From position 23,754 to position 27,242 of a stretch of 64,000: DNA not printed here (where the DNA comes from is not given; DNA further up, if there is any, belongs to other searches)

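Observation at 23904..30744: Candidate unclassified defence module: PLD-SNF2 helicase fusion + PglX/Eco57I-type adenine methyltransferase + small caspase-like protein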

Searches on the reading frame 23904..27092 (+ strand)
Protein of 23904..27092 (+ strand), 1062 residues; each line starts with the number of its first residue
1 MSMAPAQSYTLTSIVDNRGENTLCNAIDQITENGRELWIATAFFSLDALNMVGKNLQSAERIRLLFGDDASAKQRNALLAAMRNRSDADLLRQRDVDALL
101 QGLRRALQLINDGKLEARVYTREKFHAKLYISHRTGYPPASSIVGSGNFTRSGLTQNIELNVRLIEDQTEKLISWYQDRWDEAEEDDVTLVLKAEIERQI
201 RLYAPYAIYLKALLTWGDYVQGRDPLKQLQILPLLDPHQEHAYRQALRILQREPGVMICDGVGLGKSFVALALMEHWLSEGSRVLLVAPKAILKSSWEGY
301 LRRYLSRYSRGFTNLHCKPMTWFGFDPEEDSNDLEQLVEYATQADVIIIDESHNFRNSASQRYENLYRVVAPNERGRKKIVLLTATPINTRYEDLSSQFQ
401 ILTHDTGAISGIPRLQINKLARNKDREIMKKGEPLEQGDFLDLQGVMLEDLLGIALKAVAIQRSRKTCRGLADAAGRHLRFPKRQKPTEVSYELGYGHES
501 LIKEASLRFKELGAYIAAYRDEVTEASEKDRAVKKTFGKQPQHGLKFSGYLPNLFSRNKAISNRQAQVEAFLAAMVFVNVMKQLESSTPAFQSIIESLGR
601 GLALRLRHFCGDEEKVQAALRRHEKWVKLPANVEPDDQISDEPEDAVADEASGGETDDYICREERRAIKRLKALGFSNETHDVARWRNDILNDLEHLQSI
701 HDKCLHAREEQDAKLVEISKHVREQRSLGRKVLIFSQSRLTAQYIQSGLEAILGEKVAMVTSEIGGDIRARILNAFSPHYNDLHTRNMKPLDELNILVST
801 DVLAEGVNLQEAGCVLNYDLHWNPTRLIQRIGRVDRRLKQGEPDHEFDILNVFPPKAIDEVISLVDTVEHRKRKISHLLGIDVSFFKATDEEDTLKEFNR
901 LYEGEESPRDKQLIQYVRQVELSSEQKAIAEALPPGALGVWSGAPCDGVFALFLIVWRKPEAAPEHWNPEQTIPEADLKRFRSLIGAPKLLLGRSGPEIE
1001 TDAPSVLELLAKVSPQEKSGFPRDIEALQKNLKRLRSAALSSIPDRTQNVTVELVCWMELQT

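Call 6: search_protein_families(library=pfam, proteins=[window:23904-27092:+], max_evalue=0.01)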
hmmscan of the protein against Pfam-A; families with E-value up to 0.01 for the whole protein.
window:23904-27092:+ (1062 aa): 9 families
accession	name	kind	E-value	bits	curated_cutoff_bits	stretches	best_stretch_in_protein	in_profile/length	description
PF00271.37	Helicase_C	-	2.6e-18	66.7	23.5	1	720-836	8-108/110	Helicase conserved C-terminal domain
PF04851.21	ResIII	-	9e-11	42.4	22.5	1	235-388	4-163/164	Type III restriction enzyme, res subunit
PF00176.29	SNF2-rel_dom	-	1e-09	38.4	24.9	2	343-403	125-179/290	SNF2-related domain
PF13091.12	PLDc_2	-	7.6e-09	35.9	27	1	27-175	2-127/132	PLD-like domain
PF00270.35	DEAD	-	3.3e-08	33.9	26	1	237-391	2-163/167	DEAD/DEAH box helicase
PF13872.12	AAA_34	-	8.6e-05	22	27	0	244-294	52-102/306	P-loop containing NTP hydrolase pore-1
PF09565.16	RE_NgoFVII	-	0.00014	21.6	23.8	1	118-175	86-144/162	NgoFVII restriction endonuclease N-terminal PLD domain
PF20720.3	nSTAND3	-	0.0013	18.9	27.2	1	240-287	4-51/155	Novel STAND NTPase 3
PF13401.12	AAA_22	-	0.0017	19.1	27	1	257-378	8-115/130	AAA domain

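Call 7: search_protein_families(library=padloc, proteins=[window:23904-27092:+], max_evalue=0.01)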
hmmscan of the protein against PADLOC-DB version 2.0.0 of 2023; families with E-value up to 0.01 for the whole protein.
window:23904-27092:+ (1062 aa): 49 families (the best 25 are shown)
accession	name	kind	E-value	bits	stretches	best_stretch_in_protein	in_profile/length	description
PDLC01075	C3a139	-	2.3e-42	143.4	1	107-865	94-752/948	HKD+Snf2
PDLC02193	PLD_Helicase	-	3.5e-24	83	1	692-862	650-819/905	-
PDLC02619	DrmD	-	2.6e-23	80.1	3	688-836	368-532/872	DrmD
PDLC02621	DrmD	-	3.2e-23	79.9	1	565-841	388-627/1040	DrmD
PDLC02623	DrmD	-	3.5e-22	76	1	700-837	498-623/1040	DrmD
PDLC00659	HmaA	-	9.3e-22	74.7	1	691-842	473-614/1176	SNF2 helicase / DEAD-box helicase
PDLC02500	BrxHI|BrxHII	-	8.6e-21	72.2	1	698-837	451-573/933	BrxHI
PDLC04556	PDC-M27C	-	2.3e-18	63.9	3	795-836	757-799/892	-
PDLC02840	DpdE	-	3e-18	63.5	2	693-836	523-653/1091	DpdE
PDLC02843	DpdE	-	6e-17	58.9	2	715-837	553-663/1091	DpdE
PDLC02707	PbeA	-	6.9e-14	49.4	2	32-303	28-320/672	PbeA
PDLC02572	DrmA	-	1.2e-13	48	1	697-840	482-624/1043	DrmA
PDLC02632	DrmD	-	1.8e-13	47.8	1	705-838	493-625/662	DrmD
PDLC04554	PDC-M27C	-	1.8e-13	47.6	2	345-398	197-253/1217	-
PDLC02633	DrmD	-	4.1e-12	42.9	1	729-854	526-642/839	DrmD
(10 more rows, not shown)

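Call 9: search_protein_families(library=ncbifam, proteins=[window:23904-27092:+], max_evalue=0.01)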
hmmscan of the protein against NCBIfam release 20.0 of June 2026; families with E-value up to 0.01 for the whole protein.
window:23904-27092:+ (1062 aa): 25 families
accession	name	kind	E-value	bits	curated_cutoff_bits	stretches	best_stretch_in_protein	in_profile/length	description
NF042964.1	phospholipD_antiphage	equivalog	4.4e-38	131.2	1100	3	686-880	641-827/895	phospholipase D-like domain-containing anti-phage protein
NF038317.1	DISARM_DrmD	equivalog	1.6e-29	102.9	610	2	563-841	371-612/1021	DISARM system SNF2-like helicase DrmD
NF041062.1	DpdE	equivalog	3.5e-23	81.5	500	2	675-842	504-643/1048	protein DpdE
NF038318.1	DISARM_DrmD_b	equivalog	7.1e-23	80.7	950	3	680-836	357-529/868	DISARM system SNF2-like helicase DrmD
NF003426.0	PRK04914.1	equivalog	2.3e-12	46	576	2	251-387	167-316/959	RNA polymerase-associated protein RapA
NF010337.0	PRK13766.1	equivalog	8.9e-10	37.3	610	1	687-837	324-468/781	Hef nuclease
NF053675.1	pilus_reg_Snf2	equivalog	1.4e-08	33.3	1100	1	679-840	825-974/1029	pilus expression-regulating Snf2 family helicase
NF003419.0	PRK04837.1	equivalog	5.4e-07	28.7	588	1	730-841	257-354/424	ATP-dependent RNA helicase RhlB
NF053631.1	RNA_helic_CshA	equivalog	2e-06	27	646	1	792-842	286-336/434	degradosome RNA helicase CshA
NF008744.0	PRK11776.1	equivalog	3.8e-06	25.7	524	1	794-841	293-340/460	ATP-dependent RNA helicase DbpA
NF008394.0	PRK11192.1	equivalog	1.3e-05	24.2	507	1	792-841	296-345/441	ATP-dependent RNA helicase SrmB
TIGR02621.3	cas3_GSU0051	exception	3.1e-05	23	400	1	702-837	249-373/854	type I-G CRISPR-associated helicase/endonuclease Cas3g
NF053711.1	RNA_heli_RhlE1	exception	5.9e-05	22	750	1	791-842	292-343/434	RNA helicase RhlE1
NF038214.1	IS21_help_AAA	equivalog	0.00021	21.1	200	0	248-293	85-130/232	IS21-like element helper ATPase IstB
NF003390.0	PRK04537.1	equivalog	0.00025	20.2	732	1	792-841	306-355/572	ATP-dependent RNA helicase RhlB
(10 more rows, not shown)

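Call 12: find_homologous_proteins(query=window:23904-27092:+, max_evalue=1e-10)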
Query window:23904-27092:+ (1062 aa): 618 proteins with E <= 1e-10 among 8000 candidates; the best 120 are listed.
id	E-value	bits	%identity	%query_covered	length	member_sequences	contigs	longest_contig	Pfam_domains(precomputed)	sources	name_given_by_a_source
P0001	0.0e+0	2397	100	100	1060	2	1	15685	PF00270.36,PF00176.30,PF13091.13,PF00271.38,PF04851.22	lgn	-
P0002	0.0e+0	1825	75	100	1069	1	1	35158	PF00270.36,PF00176.30,PF13091.13,PF00271.38,PF04851.22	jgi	jgi:superfamily II DNA or RNA helicase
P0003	0.0e+0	1822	75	100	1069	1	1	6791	PF00270.36,PF00176.30,PF13091.13,PF00271.38,PF04851.22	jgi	jgi:superfamily II DNA or RNA helicase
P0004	0.0e+0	1818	75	100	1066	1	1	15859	PF00270.36,PF00176.30,PF13091.13,PF00271.38,PF04851.22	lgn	-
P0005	0.0e+0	1813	75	100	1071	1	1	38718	PF00270.36,PF00176.30,PF13091.13,PF00271.38,PF04851.22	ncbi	-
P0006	0.0e+0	1804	74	100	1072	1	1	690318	PF00270.36,PF00176.30,PF13091.13,PF00271.38,PF04851.22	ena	-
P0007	0.0e+0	1797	75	100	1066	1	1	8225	PF00270.36,PF00176.30,PF13091.13,PF09565.17,PF00271.38,PF04851.22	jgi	jgi:superfamily II DNA or RNA helicase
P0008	0.0e+0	1796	74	100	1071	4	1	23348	PF00270.36,PF00176.30,PF13091.13,PF00271.38,PF04851.22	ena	-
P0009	0.0e+0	1788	74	100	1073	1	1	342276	PF00270.36,PF00176.30,PF13091.13,PF00271.38,PF04851.22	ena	-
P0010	0.0e+0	1780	73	100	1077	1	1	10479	PF00270.36,PF00176.30,PF13091.13,PF00271.38,PF04851.22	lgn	-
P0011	0.0e+0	1776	73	100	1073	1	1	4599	PF00270.36,PF00176.30,PF13091.13,PF00271.38,PF04851.22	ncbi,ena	-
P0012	0.0e+0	1776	73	100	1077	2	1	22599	PF00270.36,PF00176.30,PF13091.13,PF00271.38,PF04851.22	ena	-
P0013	0.0e+0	1740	72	100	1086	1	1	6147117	PF00270.36,PF00176.30,PF13091.13,PF00271.38,PF04851.22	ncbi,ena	-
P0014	0.0e+0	1732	71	100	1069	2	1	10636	PF00270.36,PF00176.30,PF13091.13,PF00271.38,PF04851.22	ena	-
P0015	0.0e+0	1682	70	100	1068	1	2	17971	PF00270.36,PF00176.30,PF13091.13,PF09565.17,PF00271.38,PF04851.22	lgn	-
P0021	0.0e+0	1625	67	100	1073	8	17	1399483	PF00270.36,PF00176.30,PF13091.13,PF09565.17,PF00271.38,PF04851.22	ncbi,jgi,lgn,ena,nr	ncbi:MAG: hypothetical protein BGO01_10195 [Armatimonadetes bacterium 55-13]|nr:DEAD/DEAH box helica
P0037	0.0e+0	1169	53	100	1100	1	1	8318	PF00270.36,PF00176.30,PF13091.13,PF00271.38,PF04851.22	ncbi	-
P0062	1.7e-270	918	44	100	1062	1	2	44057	PF00270.36,PF00176.30,PF13091.13,PF13401.13,PF00271.38,PF04851.22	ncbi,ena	-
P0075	2.2e-262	891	45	99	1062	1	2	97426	PF00270.36,PF00176.30,PF13091.13,PF00271.38,PF04851.22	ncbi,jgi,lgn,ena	jgi:superfamily II DNA or RNA helicase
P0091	1.9e-258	878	44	99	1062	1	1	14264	PF00270.36,PF00176.30,PF13091.13,PF00271.38,PF04851.22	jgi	jgi:superfamily II DNA or RNA helicase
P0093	8.8e-258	876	44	99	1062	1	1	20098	PF00270.36,PF00176.30,PF13091.13,PF00271.38,PF04851.22,PF20720.4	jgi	jgi:superfamily II DNA or RNA helicase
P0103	1.7e-256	872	44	99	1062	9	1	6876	PF00270.36,PF00176.30,PF13091.13,PF00271.38,PF04851.22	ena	-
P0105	5.6e-256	870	44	99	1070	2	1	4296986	PF00270.36,PF00176.30,PF13091.13,PF00271.38,PF04851.22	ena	-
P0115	3.5e-253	861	45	98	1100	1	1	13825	PF00270.36,PF00176.30,PF13091.13,PF00271.38,PF04851.22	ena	-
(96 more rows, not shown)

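Call 13: find_encoding_contigs(protein=P0021, flank=8000, max_places=3)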
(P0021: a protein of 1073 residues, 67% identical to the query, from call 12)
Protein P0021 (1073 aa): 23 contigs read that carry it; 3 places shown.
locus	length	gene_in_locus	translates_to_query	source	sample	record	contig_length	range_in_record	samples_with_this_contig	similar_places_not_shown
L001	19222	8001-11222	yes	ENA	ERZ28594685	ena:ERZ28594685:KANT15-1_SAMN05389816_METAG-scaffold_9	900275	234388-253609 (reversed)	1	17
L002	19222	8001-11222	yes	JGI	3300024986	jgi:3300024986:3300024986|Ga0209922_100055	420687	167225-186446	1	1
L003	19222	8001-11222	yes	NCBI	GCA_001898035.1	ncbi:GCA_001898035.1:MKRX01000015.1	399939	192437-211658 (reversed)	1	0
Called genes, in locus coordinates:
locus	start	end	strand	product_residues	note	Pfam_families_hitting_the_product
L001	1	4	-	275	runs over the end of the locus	PF02649:GCHY-1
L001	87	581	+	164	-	-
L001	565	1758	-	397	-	PF00037:Fer4 (faint), PF12838:Fer4_7, PF13183:Fer4_8, PF13187:Fer4_9 (weak), PF13237:Fer4_10 (weak), PF13484:Fer4_16, PF13534:Fer4_17, PF02754:CCG, +2 more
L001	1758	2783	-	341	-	PF01565:FAD_binding_4 (weak)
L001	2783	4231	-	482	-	PF01565:FAD_binding_4, PF02913:FAD-oxidase_C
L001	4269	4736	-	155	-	-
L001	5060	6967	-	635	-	PF02018:CBM_4_9, PF22848:ASD1_dom, PF06964:Alpha-L-AF_C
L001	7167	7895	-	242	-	PF00657:Lipase_GDSL, PF13472:Lipase_GDSL_2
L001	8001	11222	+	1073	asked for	PF13091:PLDc_2 (weak), PF09565:RE_NgoFVII (faint), PF00176:SNF2-rel_dom (faint), PF00270:DEAD, PF04851:ResIII, PF00271:Helicase_C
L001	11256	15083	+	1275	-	PF02384:N6_Mtase (faint), PF20473:MmeI_Mtase (faint), PF07669:Eco57I, PF12950:TaqI_C (weak), PF04326:SLFN_AlbA_2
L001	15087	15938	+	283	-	PF12686:DUF3800 (weak)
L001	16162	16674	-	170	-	PF04542:Sigma70_r2, PF07638:Sigma70_ECF, PF08281:Sigma70_r4_2, PF04545:Sigma70_r4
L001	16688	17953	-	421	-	PF05977:MFS_3, PF07690:MFS_1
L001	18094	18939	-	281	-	PF01738:DLH (weak), PF00561:Abhydrolase_1, PF12146:Hydrolase_4, PF12697:Abhydrolase_6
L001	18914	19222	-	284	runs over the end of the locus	PF00763:THF_DHG_CYH, PF02882:THF_DHG_CYH_C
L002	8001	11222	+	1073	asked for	PF13091:PLDc_2 (weak), PF09565:RE_NgoFVII (faint), PF00176:SNF2-rel_dom (faint), PF00270:DEAD, PF04851:ResIII, PF00271:Helicase_C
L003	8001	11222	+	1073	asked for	PF13091:PLDc_2 (weak), PF09565:RE_NgoFVII (faint), PF00176:SNF2-rel_dom (faint), PF00270:DEAD, PF04851:ResIII, PF00271:Helicase_C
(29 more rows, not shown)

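Call 14: find_encoding_contigs(protein=P0105, flank=8000, max_places=2)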
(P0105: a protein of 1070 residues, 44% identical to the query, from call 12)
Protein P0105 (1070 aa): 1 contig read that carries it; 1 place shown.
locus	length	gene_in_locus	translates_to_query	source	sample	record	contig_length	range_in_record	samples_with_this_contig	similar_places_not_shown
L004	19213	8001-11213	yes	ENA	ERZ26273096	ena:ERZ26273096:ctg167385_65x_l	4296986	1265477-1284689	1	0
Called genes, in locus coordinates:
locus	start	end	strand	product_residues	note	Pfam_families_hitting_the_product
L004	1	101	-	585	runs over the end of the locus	PF00239:Resolvase, PF07508:Recombinase, PF13408:Zn_ribbon_recom (weak)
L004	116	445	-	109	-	PF00239:Resolvase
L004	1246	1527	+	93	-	-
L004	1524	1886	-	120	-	-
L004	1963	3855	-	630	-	PF00239:Resolvase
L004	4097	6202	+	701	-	-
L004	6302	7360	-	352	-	-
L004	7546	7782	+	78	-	-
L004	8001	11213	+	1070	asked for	PF13091:PLDc_2, PF00176:SNF2-rel_dom (weak), PF00270:DEAD, PF04851:ResIII, PF00271:Helicase_C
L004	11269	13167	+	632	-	PF00580:UvrD-helicase, PF13604:AAA_30 (faint), PF01443:Viral_helicase1 (faint), PF13245:AAA_19, PF13361:UvrD_C, PF13538:UvrD_C_2 (weak)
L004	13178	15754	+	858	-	PF20473:MmeI_Mtase, PF07669:Eco57I, PF02384:N6_Mtase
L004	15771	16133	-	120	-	PF01609:DDE_Tnp_1, PF13586:DDE_Tnp_1_2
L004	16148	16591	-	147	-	PF13340:DUF4096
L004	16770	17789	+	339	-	PF04326:SLFN_AlbA_2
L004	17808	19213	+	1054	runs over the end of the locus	PF02384:N6_Mtase (faint), PF20473:MmeI_Mtase (faint), PF07669:Eco57I, PF12950:TaqI_C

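Call 18: find_encoding_contigs(protein=P0013, flank=7000, max_places=2)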
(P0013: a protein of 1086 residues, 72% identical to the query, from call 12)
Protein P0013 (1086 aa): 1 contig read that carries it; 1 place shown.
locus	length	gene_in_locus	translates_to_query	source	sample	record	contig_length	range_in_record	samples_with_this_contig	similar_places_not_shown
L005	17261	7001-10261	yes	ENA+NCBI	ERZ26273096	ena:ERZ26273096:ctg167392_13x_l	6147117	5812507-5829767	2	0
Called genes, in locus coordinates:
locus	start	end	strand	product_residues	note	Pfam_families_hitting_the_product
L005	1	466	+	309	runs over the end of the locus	PF04794:YdjC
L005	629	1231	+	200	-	PF07638:Sigma70_ECF (weak), PF04542:Sigma70_r2, PF08281:Sigma70_r4_2, PF04545:Sigma70_r4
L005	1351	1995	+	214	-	PF13490:zf-HC2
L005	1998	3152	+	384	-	PF03888:MucB_RseB (weak)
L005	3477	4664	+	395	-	PF03668:RapZ-like_N, PF22740:PapZ_C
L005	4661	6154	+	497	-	PF01933:CofD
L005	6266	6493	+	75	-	-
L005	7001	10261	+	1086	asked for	PF13091:PLDc_2 (weak), PF00176:SNF2-rel_dom (faint), PF00270:DEAD (faint), PF04851:ResIII, PF00271:Helicase_C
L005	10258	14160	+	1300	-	PF02384:N6_Mtase (faint), PF20473:MmeI_Mtase (weak), PF07669:Eco57I, PF12950:TaqI_C (weak), PF04326:SLFN_AlbA_2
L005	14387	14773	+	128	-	PF04480:DUF559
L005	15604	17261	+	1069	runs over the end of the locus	PF13442:Cytochrome_CBB3 (faint), PF07626:PSD3, PF07637:PSD5, PF07631:PSD4, PF07627:PSCyt3, PF07624:PSD2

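Call 19: find_encoding_contigs(protein=P0006, flank=7000, max_places=2)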
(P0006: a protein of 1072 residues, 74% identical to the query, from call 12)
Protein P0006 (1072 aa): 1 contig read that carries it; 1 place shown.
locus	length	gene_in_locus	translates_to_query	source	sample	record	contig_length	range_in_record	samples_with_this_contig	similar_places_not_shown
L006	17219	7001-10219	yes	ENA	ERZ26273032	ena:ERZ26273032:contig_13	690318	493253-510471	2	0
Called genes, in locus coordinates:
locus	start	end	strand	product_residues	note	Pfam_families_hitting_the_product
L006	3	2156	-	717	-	PF12796:Ank_2, PF12796:Ank_2, PF13857:Ank_5 (weak), PF00023:Ank (weak), PF13637:Ank_4, PF12796:Ank_2, PF13857:Ank_5, PF12796:Ank_2, +6 more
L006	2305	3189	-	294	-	PF01261:AP_endonuc_2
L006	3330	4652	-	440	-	PF07690:MFS_1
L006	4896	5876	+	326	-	PF08240:ADH_N, PF00107:ADH_zinc_N, PF13602:ADH_zinc_N_2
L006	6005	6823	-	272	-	PF05685:Uma2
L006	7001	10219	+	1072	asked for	PF13091:PLDc_2 (weak), PF00270:DEAD (weak), PF04851:ResIII, PF00176:SNF2-rel_dom (faint), PF00271:Helicase_C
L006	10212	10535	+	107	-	-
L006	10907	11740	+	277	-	PF06114:Peptidase_M78 (weak)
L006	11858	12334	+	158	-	-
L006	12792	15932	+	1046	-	PF07626:PSD3, PF07637:PSD5, PF07631:PSD4, PF07627:PSCyt3, PF07624:PSD2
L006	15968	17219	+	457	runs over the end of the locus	PF07586:HXXSHH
